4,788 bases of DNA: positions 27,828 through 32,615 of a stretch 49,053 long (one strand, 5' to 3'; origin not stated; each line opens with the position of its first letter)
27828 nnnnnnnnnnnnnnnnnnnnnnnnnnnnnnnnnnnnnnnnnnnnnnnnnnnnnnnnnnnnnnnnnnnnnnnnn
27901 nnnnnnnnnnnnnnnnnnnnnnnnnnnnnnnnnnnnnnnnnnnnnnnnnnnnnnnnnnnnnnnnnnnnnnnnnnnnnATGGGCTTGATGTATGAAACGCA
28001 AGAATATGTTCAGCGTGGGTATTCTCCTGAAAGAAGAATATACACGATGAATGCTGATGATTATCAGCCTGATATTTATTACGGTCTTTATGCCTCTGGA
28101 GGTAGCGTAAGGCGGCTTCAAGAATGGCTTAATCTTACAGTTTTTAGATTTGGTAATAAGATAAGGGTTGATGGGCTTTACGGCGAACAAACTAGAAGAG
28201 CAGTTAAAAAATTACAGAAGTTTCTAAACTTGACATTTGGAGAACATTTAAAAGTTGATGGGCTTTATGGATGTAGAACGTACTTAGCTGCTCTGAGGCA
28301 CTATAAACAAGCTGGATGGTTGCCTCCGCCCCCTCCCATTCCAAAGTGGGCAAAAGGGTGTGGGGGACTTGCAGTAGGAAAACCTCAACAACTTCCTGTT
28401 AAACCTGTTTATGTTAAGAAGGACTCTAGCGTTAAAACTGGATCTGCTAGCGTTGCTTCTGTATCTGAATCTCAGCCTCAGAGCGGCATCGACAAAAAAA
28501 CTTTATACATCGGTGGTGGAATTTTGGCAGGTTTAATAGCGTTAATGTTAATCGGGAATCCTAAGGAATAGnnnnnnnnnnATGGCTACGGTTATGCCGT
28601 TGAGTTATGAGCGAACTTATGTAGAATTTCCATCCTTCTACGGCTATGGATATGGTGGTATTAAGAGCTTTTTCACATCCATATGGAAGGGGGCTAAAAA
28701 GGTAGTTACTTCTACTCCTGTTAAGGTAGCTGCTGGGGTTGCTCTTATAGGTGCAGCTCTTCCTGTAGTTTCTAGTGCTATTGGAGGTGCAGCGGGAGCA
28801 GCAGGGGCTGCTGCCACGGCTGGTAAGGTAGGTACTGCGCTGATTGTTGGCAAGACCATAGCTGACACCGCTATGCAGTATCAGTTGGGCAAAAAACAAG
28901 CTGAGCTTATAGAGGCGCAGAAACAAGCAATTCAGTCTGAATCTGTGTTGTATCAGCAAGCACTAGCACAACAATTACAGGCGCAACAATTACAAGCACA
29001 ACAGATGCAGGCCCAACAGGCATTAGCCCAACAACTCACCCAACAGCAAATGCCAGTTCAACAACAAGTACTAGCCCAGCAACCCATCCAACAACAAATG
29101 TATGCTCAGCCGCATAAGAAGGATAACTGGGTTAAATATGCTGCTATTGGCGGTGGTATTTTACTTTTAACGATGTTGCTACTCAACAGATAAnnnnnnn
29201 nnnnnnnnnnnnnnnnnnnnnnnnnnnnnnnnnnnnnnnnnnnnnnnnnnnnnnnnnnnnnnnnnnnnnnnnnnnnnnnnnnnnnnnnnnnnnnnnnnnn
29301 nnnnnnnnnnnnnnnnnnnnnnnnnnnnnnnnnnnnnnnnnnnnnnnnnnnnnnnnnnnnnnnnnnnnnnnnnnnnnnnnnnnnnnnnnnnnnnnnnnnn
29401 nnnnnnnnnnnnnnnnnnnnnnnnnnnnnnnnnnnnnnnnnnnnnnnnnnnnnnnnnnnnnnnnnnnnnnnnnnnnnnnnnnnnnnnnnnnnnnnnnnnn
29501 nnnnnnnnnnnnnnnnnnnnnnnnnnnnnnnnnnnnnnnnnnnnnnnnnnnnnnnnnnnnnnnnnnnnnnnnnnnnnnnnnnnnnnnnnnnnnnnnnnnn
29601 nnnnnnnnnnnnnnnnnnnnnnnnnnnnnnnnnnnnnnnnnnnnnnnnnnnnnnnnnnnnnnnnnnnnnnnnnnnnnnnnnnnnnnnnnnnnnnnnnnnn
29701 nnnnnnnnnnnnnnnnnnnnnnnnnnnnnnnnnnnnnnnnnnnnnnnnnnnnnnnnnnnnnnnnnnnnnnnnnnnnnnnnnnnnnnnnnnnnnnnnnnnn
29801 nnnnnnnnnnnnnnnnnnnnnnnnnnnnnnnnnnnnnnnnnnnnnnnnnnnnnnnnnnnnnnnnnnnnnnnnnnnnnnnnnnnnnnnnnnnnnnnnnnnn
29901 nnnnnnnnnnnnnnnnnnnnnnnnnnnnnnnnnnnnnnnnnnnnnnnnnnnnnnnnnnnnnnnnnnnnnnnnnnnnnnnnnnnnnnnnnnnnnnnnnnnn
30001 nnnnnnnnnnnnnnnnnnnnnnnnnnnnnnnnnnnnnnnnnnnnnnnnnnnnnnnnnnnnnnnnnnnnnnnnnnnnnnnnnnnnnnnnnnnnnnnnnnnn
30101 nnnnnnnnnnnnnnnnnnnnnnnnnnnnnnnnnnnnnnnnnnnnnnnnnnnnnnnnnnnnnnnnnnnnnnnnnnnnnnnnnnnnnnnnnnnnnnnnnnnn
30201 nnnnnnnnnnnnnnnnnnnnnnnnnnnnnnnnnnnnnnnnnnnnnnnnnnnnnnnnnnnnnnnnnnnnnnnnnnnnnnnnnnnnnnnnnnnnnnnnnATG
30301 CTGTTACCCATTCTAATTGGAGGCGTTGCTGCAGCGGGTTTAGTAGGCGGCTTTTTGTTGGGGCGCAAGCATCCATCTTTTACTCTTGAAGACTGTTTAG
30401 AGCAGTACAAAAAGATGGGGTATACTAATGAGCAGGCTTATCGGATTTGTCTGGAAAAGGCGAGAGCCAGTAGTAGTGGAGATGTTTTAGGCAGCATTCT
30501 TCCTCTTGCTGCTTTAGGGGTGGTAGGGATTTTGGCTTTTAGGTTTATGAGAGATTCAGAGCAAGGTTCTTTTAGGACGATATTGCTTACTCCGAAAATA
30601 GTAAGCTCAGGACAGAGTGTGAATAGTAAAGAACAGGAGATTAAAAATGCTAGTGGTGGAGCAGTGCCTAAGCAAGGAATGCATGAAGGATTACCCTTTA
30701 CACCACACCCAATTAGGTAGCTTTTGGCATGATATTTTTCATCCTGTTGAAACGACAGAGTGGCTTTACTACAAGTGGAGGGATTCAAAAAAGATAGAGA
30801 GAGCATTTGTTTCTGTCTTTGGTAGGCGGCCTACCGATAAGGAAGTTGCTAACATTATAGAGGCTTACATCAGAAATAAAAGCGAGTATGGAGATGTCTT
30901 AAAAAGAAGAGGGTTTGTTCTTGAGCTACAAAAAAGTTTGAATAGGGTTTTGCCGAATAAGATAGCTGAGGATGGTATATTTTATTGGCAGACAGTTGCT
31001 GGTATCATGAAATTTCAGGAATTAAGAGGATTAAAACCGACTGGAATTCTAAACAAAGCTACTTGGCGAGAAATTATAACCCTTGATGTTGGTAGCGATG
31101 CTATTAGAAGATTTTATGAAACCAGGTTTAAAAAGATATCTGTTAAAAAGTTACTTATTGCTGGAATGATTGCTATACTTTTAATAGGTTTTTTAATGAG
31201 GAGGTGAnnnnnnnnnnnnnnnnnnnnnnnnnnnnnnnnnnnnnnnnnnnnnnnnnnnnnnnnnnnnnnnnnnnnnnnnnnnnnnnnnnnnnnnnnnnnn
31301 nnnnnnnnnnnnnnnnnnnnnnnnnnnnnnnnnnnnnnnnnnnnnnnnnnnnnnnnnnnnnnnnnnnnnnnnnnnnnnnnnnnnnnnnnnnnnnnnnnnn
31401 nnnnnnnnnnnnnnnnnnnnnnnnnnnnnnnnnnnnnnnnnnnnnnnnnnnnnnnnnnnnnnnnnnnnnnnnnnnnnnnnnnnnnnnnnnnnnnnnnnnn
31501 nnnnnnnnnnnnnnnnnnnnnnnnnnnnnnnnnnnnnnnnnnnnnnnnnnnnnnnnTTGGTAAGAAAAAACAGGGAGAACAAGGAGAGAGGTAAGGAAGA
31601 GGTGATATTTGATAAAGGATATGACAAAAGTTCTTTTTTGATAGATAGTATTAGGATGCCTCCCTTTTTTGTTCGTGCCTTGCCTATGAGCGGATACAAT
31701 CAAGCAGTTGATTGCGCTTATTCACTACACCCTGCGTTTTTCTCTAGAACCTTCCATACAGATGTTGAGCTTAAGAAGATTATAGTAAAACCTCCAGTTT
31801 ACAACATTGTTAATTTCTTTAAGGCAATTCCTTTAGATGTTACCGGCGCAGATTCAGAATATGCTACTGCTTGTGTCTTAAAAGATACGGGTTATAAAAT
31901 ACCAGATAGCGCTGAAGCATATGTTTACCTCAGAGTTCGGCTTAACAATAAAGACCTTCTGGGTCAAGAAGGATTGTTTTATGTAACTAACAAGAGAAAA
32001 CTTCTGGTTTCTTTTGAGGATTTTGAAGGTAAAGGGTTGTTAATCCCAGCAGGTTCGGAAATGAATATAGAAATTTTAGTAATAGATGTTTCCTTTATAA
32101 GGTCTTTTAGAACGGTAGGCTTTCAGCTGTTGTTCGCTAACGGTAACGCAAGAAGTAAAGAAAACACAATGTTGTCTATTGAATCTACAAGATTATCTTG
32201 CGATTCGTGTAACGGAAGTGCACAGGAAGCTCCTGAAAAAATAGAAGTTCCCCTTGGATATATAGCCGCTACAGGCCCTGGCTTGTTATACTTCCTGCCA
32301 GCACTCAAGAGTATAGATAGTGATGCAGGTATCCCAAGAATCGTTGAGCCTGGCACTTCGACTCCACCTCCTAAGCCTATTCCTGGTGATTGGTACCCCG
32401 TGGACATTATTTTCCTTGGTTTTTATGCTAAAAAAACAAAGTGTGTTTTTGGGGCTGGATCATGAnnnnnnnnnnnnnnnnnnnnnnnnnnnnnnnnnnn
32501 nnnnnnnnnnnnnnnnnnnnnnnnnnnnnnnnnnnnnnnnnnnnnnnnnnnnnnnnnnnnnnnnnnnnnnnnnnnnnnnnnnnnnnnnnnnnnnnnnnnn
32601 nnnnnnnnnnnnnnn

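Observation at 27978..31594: Cluster of tail-anchored (C-terminal TM) proteins sharing a K-x-(Y/L)-x-x-GGG-(I/V)-L anchor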

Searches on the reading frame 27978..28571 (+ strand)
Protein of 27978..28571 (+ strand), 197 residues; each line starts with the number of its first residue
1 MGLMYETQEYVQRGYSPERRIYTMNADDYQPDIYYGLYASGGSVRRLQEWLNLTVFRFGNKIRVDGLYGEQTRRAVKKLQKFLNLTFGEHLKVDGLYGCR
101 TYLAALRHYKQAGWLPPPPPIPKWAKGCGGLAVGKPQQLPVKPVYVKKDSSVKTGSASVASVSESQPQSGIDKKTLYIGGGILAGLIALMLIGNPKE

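Call 7: search_protein_families(library=pfam, max_evalue=0.01, proteins=[window:27978-28571:+])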
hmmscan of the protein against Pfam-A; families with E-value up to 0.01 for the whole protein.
window:27978-28571:+ (197 aa): 2 families
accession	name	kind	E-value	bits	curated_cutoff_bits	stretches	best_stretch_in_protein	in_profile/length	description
PF01471.23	PG_binding_1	-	1.2e-07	32.3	23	1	40-86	1-44/57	Putative peptidoglycan binding domain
PF09374.15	PG_binding_3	-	3.5e-06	27.6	24.6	1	44-77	3-32/76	Predicted Peptidoglycan domain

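Call 12: search_protein_families(library=phrogs, max_evalue=0.01, proteins=[window:27978-28571:+])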
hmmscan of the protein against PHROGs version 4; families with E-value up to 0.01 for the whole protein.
window:27978-28571:+ (197 aa): 7 families
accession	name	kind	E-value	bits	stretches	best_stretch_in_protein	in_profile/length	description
phrog_2649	-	lysis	6.9e-07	30.4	1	40-110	180-240/261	endolysin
phrog_1493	-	lysis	1.7e-06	28.5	1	39-110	245-310/394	endolysin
phrog_23452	-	unknown function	1.1e-05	26.6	1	37-86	57-108/135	-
phrog_1224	-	head and packaging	1.2e-05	25.7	1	40-105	9-64/438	endolysin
phrog_17214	-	lysis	0.0002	22.1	1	33-107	243-313/322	endolysin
phrog_1512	-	lysis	0.0021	19.1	1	23-107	166-244/314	endolysin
phrog_102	-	lysis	0.0036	17.8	1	35-123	11-96/369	endolysin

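Call 76: search_protein_families(library=ncbifam, max_evalue=1, proteins=[window:27978-28571:+])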
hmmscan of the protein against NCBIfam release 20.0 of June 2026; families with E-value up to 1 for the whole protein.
window:27978-28571:+ (197 aa): 5 families
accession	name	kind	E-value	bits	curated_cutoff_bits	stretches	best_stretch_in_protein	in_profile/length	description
TIGR02869.1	spore_SleB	equivalog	0.00019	21.3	236.5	1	37-102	9-65/201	spore cortex-lytic enzyme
NF040573.1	holin_dep_muram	equivalog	0.0051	16.6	240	1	36-111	67-132/200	holin-associated N-acetylmuramidase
NF052335.1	PdgHdaseHSB129560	equivalog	0.035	13.4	500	1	59-104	288-327/330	peptidoglycan hydrolase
NF052336.1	PdgHdaseHSB100310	equivalog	0.094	12.1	500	1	59-104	273-312/316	peptidoglycan hydrolase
NF052377.1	lmo1851_S41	exception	0.23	10.1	725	1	42-87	391-433/468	lmo1851 family serine protease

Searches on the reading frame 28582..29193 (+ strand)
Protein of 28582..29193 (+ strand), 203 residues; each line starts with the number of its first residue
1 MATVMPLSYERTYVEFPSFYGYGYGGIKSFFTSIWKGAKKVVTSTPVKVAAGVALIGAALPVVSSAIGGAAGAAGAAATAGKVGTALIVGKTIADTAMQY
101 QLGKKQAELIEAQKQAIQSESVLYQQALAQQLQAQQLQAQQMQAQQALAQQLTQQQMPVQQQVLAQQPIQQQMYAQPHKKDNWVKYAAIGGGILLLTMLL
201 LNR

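Call 7: search_protein_families(library=pfam, max_evalue=0.01, proteins=[window:28582-29193:+])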
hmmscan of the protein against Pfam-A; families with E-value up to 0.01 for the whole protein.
window:28582-29193:+ (203 aa): 0 families

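Call 12: search_protein_families(library=phrogs, max_evalue=0.01, proteins=[window:28582-29193:+])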
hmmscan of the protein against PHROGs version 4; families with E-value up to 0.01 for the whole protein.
window:28582-29193:+ (203 aa): 1 family
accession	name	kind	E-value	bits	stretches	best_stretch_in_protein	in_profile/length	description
phrog_13350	-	unknown function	0.0013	19.3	1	60-185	137-264/302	-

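Call 76: search_protein_families(library=ncbifam, max_evalue=1, proteins=[window:28582-29193:+])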
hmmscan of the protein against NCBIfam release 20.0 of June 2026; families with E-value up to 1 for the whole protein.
window:28582-29193:+ (203 aa): 2 families
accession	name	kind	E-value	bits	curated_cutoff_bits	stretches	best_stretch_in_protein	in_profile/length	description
NF040946.1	PSII_PsbP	equivalog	0.12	12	60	1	82-131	83-131/180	photosystem II reaction center PsbP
NF010449.0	PRK13875.1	subfamily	0.9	8.6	442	0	46-167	307-422/443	conjugal transfer protein TrbL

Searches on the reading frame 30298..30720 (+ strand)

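Call 7: search_protein_families(library=pfam, max_evalue=0.01, proteins=[window:30298-30720:+])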
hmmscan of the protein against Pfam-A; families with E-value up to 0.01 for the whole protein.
window:30298-30720:+ (140 aa): 0 families

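Call 12: search_protein_families(library=phrogs, max_evalue=0.01, proteins=[window:30298-30720:+])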
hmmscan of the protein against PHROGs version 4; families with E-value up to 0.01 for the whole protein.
window:30298-30720:+ (140 aa): 1 family
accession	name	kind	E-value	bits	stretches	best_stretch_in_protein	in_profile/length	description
phrog_24627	-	unknown function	0.0017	19.2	1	1-33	1-32/39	-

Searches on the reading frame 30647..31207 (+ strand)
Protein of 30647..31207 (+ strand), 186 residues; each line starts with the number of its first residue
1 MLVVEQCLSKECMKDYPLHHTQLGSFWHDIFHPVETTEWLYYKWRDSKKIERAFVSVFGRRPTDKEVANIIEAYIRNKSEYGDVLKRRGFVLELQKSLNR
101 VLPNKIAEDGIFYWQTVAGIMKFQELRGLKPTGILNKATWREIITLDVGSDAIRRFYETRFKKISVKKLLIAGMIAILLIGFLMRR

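Call 7: search_protein_families(library=pfam, max_evalue=0.01, proteins=[window:30647-31207:+])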
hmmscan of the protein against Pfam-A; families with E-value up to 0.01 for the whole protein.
window:30647-31207:+ (186 aa): 1 family
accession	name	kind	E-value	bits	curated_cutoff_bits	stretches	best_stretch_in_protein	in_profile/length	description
PF01471.23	PG_binding_1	-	8.1e-12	45.6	23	1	90-141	4-55/57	Putative peptidoglycan binding domain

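Call 12: search_protein_families(library=phrogs, max_evalue=0.01, proteins=[window:30647-31207:+])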
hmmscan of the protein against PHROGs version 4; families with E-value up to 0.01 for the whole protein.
window:30647-31207:+ (186 aa): 4 families
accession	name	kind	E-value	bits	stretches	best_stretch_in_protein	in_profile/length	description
phrog_23452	-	unknown function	1.8e-05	25.9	1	104-153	82-131/135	-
phrog_1224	-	head and packaging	0.00012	22.4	1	91-144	13-65/438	endolysin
phrog_2649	-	lysis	0.00015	22.7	1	91-145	184-237/261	endolysin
phrog_1493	-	lysis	0.0082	16.3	1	87-144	246-306/394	endolysin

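Call 76: search_protein_families(library=ncbifam, max_evalue=1, proteins=[window:30647-31207:+])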
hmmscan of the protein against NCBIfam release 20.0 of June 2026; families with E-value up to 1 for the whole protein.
window:30647-31207:+ (186 aa): 2 families
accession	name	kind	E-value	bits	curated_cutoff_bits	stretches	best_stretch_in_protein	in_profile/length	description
TIGR02869.1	spore_SleB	equivalog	2.1e-05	24.5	236.5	1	91-143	16-68/201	spore cortex-lytic enzyme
NF052335.1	PdgHdaseHSB129560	equivalog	0.03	13.7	500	1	95-144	280-329/330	peptidoglycan hydrolase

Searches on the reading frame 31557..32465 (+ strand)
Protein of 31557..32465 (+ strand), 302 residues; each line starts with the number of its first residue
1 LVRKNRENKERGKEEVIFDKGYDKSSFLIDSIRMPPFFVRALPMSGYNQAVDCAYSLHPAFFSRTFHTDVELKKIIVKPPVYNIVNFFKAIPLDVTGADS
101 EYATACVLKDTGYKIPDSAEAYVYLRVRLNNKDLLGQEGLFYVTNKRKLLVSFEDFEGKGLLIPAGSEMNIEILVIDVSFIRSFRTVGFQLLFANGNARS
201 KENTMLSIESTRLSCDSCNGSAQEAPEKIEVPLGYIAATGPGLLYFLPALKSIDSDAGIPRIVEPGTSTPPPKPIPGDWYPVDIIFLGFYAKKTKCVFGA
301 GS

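Call 10: search_protein_families(library=pfam, max_evalue=0.01, proteins=[window:31557-32465:+])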
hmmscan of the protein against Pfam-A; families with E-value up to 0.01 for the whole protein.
window:31557-32465:+ (302 aa): 0 families

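Call 11: search_protein_families(library=phrogs, max_evalue=0.01, proteins=[window:31557-32465:+])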
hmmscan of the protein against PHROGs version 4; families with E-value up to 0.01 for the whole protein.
window:31557-32465:+ (302 aa): 0 families
